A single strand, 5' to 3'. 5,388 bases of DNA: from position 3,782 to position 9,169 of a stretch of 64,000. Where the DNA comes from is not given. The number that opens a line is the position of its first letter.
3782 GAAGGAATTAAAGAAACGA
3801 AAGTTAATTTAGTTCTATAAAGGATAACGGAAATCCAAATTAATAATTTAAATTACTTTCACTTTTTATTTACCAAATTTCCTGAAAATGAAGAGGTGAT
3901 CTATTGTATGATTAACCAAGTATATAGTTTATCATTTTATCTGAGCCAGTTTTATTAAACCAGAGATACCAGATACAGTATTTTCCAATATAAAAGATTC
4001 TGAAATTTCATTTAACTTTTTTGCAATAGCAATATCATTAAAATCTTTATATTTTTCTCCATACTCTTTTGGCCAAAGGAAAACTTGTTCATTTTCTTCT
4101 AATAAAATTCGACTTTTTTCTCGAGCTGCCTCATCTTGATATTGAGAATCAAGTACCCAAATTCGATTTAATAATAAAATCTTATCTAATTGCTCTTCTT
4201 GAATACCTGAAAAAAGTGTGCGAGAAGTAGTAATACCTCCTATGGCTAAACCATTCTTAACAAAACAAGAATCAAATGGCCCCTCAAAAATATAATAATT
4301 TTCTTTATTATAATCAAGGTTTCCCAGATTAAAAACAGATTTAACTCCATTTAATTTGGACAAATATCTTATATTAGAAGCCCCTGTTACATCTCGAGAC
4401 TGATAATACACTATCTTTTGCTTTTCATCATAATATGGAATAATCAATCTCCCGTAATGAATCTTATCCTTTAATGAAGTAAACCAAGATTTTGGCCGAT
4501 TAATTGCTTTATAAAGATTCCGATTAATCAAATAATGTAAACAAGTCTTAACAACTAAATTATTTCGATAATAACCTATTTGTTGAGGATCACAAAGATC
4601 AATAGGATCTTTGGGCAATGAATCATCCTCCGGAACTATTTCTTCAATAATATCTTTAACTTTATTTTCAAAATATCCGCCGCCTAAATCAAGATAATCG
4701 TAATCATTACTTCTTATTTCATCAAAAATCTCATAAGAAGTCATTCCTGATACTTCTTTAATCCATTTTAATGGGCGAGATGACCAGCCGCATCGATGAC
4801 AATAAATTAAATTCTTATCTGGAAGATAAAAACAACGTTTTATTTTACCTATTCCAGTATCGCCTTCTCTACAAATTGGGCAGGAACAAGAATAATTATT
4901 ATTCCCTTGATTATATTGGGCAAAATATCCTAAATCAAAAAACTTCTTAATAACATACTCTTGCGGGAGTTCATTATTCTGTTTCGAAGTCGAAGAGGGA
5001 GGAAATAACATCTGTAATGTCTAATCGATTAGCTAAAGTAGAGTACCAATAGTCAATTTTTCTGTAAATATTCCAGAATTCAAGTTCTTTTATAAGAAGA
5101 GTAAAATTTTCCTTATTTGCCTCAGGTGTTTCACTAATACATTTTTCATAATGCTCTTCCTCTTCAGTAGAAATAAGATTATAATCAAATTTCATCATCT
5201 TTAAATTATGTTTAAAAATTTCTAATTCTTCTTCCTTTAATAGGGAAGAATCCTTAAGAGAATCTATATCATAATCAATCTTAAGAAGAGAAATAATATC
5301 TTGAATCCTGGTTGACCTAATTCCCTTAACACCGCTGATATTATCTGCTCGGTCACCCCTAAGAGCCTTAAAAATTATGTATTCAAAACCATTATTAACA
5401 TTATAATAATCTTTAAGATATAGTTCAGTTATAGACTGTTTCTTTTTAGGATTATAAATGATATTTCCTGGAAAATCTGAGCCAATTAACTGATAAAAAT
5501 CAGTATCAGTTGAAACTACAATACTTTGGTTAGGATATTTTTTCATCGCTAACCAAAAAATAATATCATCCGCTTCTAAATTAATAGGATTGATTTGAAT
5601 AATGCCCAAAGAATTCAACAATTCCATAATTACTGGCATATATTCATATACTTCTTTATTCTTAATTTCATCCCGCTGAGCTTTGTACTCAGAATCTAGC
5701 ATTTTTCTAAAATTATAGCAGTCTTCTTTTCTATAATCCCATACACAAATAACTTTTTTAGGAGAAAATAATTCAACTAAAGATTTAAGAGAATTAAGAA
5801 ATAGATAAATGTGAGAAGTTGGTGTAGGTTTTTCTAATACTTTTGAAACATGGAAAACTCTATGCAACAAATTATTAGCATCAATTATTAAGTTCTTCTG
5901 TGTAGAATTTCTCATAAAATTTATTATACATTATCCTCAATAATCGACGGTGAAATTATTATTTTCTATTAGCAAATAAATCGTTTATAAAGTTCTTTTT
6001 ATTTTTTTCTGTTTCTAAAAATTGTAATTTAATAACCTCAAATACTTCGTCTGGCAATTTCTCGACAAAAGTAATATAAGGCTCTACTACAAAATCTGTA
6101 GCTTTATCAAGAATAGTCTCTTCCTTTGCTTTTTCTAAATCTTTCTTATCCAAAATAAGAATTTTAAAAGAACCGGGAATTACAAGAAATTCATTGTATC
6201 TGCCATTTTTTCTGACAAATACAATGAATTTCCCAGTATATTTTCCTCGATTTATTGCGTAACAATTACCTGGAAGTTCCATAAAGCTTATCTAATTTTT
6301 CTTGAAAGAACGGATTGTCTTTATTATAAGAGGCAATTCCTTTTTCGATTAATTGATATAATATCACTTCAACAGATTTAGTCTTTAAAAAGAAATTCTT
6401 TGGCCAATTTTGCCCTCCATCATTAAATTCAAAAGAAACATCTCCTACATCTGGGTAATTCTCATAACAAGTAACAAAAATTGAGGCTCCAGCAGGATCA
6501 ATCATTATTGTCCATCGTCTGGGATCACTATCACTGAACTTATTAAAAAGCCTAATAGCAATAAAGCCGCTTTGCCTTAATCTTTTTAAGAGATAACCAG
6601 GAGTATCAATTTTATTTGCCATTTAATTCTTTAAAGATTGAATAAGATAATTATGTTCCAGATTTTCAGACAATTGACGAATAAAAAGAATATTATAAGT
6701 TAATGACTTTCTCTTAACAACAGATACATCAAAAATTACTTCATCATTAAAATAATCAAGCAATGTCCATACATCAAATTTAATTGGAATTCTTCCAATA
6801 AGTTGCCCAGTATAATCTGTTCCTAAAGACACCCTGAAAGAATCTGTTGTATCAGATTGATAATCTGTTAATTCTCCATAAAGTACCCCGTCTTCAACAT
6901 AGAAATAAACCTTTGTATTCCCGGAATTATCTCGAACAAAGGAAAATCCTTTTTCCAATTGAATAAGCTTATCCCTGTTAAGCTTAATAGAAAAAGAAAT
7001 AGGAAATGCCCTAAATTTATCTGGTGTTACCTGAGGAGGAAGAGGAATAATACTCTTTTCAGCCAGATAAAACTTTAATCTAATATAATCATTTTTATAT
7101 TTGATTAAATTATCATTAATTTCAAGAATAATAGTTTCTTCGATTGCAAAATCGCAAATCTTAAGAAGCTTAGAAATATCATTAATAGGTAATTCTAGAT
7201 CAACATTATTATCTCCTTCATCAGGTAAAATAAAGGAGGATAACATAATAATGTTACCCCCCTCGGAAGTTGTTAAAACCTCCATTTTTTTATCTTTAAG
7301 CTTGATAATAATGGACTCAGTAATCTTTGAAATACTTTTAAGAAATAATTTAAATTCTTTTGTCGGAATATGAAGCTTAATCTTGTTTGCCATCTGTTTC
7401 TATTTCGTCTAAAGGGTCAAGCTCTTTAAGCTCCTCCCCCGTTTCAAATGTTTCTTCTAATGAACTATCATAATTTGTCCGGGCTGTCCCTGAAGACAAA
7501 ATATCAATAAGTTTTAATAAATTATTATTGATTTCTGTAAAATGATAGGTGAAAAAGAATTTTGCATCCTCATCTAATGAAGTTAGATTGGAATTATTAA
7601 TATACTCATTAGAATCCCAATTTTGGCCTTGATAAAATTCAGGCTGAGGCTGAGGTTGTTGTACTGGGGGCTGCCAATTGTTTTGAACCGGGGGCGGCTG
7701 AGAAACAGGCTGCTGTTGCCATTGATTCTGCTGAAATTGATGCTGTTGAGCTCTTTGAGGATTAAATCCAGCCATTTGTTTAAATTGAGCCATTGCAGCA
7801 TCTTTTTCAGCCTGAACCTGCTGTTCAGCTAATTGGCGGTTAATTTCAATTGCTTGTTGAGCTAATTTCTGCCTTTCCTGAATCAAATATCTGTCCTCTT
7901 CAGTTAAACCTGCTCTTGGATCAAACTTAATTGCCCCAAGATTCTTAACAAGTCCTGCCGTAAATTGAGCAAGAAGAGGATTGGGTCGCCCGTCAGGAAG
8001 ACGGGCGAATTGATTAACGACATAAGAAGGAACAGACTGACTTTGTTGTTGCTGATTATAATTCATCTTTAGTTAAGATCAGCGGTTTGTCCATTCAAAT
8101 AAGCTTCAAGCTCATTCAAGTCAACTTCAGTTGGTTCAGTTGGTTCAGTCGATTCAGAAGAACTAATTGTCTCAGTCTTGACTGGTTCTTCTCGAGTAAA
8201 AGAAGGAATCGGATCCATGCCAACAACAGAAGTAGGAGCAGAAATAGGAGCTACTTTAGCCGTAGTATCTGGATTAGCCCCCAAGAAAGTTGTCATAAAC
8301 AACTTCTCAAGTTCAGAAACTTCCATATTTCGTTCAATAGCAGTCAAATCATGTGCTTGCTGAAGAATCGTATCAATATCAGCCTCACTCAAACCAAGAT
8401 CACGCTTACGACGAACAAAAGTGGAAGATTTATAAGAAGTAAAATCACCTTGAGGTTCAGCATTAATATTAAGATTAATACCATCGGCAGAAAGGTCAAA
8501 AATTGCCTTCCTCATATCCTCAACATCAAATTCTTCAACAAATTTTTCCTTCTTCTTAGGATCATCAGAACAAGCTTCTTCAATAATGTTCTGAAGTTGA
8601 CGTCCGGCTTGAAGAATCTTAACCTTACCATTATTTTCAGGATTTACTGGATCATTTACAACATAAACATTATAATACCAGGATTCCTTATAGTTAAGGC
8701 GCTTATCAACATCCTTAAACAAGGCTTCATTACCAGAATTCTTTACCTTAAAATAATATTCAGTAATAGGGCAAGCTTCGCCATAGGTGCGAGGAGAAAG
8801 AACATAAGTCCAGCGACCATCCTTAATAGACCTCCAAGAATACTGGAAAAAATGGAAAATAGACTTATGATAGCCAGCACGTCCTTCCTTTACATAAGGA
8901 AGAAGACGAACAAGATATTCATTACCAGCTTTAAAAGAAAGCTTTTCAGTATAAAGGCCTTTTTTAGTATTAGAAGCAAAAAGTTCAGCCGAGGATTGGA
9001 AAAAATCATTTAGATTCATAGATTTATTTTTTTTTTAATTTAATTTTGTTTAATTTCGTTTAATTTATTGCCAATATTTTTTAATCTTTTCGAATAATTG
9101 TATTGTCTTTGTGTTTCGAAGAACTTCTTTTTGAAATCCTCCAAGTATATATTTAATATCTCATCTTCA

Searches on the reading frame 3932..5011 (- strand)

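Call 88: search_protein_families(library=phrogs, proteins=[window:3932-5011:-], max_evalue=0.00001)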
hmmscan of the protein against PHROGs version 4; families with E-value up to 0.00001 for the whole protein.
window:3932-5011:- (359 aa): 3 families
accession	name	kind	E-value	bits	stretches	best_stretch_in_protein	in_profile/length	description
phrog_47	-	DNA, RNA and nucleotide metabolism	2e-28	100.4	1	27-348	38-337/947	DNA primase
phrog_21887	-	DNA, RNA and nucleotide metabolism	8.5e-08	33.4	1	225-359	8-129/131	DNA primase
phrog_451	-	unknown function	3e-06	27.5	0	171-261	289-377/461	-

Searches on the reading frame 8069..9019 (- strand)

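Call 88: search_protein_families(library=phrogs, proteins=[window:8069-9019:-], max_evalue=0.00001)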
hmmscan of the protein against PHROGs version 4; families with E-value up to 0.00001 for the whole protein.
window:8069-9019:- (316 aa): 3 families
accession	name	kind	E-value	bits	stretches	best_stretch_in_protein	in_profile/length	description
phrog_224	-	DNA, RNA and nucleotide metabolism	4.3e-29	103.3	1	34-308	49-313/318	single strand DNA binding protein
phrog_1192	-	DNA, RNA and nucleotide metabolism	1.3e-14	55.4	1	27-302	31-294/326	single strand DNA binding protein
phrog_1764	-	unknown function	4.5e-07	30.2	1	16-151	25-153/391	unknown function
